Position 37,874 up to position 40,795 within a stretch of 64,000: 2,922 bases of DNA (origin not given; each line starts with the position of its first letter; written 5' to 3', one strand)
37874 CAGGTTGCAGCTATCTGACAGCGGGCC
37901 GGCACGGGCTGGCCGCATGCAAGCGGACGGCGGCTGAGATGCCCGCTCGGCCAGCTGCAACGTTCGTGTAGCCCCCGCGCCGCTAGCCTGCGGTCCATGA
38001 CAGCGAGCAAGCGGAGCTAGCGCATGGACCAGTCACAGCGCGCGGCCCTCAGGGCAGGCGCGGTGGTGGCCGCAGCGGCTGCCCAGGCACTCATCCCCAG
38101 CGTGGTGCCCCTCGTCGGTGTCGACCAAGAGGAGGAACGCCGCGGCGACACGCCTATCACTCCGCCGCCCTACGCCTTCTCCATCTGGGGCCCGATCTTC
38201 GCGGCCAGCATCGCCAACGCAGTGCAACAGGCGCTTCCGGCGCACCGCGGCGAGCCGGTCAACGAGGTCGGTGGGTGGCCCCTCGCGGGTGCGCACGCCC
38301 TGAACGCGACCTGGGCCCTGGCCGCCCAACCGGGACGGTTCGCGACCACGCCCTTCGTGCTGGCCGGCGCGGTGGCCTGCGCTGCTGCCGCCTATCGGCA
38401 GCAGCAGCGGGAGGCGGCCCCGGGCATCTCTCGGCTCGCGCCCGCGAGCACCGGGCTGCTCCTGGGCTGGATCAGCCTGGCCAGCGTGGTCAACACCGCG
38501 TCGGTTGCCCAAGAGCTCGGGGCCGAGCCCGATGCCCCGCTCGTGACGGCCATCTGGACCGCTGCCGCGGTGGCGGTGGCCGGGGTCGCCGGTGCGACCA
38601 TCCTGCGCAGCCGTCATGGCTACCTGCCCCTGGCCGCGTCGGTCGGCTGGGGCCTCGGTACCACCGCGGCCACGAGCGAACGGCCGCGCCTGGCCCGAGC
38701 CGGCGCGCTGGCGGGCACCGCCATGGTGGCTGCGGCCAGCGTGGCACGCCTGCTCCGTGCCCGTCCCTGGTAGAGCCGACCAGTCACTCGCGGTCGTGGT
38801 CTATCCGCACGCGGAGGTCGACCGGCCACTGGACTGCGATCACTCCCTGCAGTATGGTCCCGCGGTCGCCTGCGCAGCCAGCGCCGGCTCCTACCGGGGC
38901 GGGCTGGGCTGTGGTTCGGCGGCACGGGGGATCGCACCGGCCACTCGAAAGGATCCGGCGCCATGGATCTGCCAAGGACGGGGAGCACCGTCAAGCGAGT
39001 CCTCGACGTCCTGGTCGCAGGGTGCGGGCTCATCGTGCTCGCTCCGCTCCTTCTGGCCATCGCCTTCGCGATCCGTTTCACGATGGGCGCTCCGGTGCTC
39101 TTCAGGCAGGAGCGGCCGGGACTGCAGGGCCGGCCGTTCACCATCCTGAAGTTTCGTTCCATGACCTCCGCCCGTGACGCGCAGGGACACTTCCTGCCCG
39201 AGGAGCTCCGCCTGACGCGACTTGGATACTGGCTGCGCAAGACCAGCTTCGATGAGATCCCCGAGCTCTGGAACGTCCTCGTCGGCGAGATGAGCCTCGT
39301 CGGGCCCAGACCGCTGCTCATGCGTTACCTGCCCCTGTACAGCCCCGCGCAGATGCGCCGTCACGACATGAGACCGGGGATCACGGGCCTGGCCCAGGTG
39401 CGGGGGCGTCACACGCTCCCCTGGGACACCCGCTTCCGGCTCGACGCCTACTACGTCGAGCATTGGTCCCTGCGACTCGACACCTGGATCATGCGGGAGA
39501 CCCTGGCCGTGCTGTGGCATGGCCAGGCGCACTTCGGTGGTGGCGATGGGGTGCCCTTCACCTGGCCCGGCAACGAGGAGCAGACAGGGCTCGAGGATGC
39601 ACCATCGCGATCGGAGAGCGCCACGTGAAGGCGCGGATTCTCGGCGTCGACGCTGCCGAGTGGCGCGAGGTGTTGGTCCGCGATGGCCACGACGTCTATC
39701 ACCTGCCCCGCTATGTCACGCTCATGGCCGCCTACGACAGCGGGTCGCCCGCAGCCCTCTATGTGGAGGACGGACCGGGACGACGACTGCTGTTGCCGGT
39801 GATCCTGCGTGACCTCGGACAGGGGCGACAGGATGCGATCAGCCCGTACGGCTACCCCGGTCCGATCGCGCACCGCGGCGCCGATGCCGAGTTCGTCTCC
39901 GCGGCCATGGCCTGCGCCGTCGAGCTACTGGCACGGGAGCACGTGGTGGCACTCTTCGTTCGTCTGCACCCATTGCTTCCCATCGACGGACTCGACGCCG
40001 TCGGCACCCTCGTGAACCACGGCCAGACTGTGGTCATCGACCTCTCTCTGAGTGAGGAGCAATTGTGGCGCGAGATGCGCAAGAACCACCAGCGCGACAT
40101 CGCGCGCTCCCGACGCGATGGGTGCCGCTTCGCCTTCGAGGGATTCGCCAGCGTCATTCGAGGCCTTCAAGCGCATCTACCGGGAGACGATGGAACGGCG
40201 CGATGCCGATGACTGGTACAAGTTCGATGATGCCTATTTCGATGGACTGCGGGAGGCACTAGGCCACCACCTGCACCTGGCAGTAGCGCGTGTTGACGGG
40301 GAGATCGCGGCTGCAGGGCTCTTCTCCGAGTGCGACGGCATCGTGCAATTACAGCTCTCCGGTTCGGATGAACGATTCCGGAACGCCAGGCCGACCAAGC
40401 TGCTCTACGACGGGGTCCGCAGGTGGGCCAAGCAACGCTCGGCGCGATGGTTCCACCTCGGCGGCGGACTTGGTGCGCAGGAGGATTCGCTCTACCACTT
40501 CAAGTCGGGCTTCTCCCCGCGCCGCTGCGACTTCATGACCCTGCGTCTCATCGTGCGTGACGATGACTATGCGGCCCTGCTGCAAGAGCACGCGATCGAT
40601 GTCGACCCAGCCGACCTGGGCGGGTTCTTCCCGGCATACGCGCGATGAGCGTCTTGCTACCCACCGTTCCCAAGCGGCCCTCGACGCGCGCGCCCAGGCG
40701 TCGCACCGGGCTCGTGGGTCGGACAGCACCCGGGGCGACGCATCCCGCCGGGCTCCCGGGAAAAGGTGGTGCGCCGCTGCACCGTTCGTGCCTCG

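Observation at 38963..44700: Tightly coupled five-gene operon linking sulfolactate synthesis (ComA/ComB) to glycan- or peptide-tailoring enzymes, with four of its five genes frame-disrupted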

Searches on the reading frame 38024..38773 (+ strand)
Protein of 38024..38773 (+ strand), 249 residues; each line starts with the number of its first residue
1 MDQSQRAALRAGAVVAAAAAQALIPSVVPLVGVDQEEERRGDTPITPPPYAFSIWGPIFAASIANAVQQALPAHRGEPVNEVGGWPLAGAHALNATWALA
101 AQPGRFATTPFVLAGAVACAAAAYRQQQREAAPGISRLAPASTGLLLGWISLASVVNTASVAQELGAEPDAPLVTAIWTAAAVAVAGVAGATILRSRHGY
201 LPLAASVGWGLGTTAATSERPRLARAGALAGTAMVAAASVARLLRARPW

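Call 53: search_protein_families(library=pfam, proteins=[window:38024-38770:+], max_evalue=0.01)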
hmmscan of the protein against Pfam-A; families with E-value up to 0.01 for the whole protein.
window:38024-38770:+ (249 aa): 0 families

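Call 72: find_encoding_contigs(protein=window:38024-38773:+, flank=7000, max_places=8)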
Protein window:38024-38773:+ (249 aa): 2 contigs read that carry it; 2 places shown.
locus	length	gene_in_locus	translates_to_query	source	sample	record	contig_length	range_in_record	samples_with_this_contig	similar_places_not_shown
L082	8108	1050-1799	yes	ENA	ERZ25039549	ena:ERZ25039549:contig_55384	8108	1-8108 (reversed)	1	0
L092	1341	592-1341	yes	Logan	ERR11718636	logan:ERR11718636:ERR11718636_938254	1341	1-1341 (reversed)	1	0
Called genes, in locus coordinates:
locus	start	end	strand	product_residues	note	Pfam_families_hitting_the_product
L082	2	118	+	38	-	?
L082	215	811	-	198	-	PF01965:DJ-1_PfpI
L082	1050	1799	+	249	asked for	-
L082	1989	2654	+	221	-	PF02397:Bac_transf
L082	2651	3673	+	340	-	PF02388:FemAB (weak), PF13480:Acetyltransf_6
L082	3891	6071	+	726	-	PF01209:Ubie_methyltran, PF02353:CMAS (weak), PF03141:Methyltransf_29 (weak), PF13489:Methyltransf_23, PF08241:Methyltransf_11, PF08242:Methyltransf_12, PF13649:Methyltransf_25, PF13847:Methyltransf_31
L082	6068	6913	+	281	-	PF02679:ComA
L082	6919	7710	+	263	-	PF04029:2-ph_phosp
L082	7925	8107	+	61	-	?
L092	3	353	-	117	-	?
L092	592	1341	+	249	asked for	?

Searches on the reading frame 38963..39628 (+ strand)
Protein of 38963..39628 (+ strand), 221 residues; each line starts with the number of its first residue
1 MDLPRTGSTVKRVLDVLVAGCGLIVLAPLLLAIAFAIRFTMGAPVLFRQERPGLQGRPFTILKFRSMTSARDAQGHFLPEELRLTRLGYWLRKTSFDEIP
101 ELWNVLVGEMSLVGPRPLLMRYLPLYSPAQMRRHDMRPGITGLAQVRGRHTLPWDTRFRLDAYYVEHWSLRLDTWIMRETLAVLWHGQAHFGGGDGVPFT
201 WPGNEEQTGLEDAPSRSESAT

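Call 4: search_protein_families(library=pfam, proteins=[window:38963-39625:+], max_evalue=0.01)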
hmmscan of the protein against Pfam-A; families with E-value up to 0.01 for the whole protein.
window:38963-39625:+ (221 aa): 1 family
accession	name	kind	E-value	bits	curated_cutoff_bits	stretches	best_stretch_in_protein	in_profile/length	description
PF02397.22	Bac_transf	-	2.3e-60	203.6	27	1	11-184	1-177/179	Bacterial sugar transferase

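Call 28: find_encoding_contigs(protein=window:38963-39628:+, flank=3000, max_places=6)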
Protein window:38963-39628:+ (221 aa): 2 contigs read that carry it; 2 places shown.
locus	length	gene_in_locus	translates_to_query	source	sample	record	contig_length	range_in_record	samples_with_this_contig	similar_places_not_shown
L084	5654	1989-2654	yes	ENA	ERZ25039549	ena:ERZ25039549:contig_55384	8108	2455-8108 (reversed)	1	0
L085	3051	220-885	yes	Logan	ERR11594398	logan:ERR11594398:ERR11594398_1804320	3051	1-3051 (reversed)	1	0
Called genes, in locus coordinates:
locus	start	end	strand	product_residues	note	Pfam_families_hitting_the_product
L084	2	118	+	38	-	?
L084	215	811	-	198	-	PF01965:DJ-1_PfpI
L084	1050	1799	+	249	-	-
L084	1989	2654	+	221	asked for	PF02397:Bac_transf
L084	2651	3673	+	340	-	PF02388:FemAB (weak), PF13480:Acetyltransf_6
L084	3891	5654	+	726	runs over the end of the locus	PF01209:Ubie_methyltran, PF02353:CMAS (weak), PF03141:Methyltransf_29 (weak), PF13489:Methyltransf_23, PF08241:Methyltransf_11, PF08242:Methyltransf_12, PF13649:Methyltransf_25, PF13847:Methyltransf_31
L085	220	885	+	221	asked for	PF02397:Bac_transf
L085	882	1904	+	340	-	PF02388:FemAB (weak), PF13480:Acetyltransf_6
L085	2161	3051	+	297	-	?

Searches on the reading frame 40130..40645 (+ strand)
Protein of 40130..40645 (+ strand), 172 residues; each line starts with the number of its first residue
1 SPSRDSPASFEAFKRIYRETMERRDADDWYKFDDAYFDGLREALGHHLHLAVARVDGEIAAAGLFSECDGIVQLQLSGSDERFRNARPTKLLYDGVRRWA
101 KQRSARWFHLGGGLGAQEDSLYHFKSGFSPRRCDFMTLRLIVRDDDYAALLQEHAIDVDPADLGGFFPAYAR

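Call 4: search_protein_families(library=pfam, proteins=[window:40130-40645:+], max_evalue=0.01)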
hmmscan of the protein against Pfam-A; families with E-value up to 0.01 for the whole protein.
window:40130-40645:+ (172 aa): 2 families
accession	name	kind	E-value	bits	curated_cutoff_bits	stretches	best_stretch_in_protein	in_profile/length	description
PF13480.13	Acetyltransf_6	-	2.4e-11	44.4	22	1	6-113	27-137/143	Acetyltransferase (GNAT) domain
PF02388.22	FemAB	-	5.9e-09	35.7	24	1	60-131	308-381/406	FemAB family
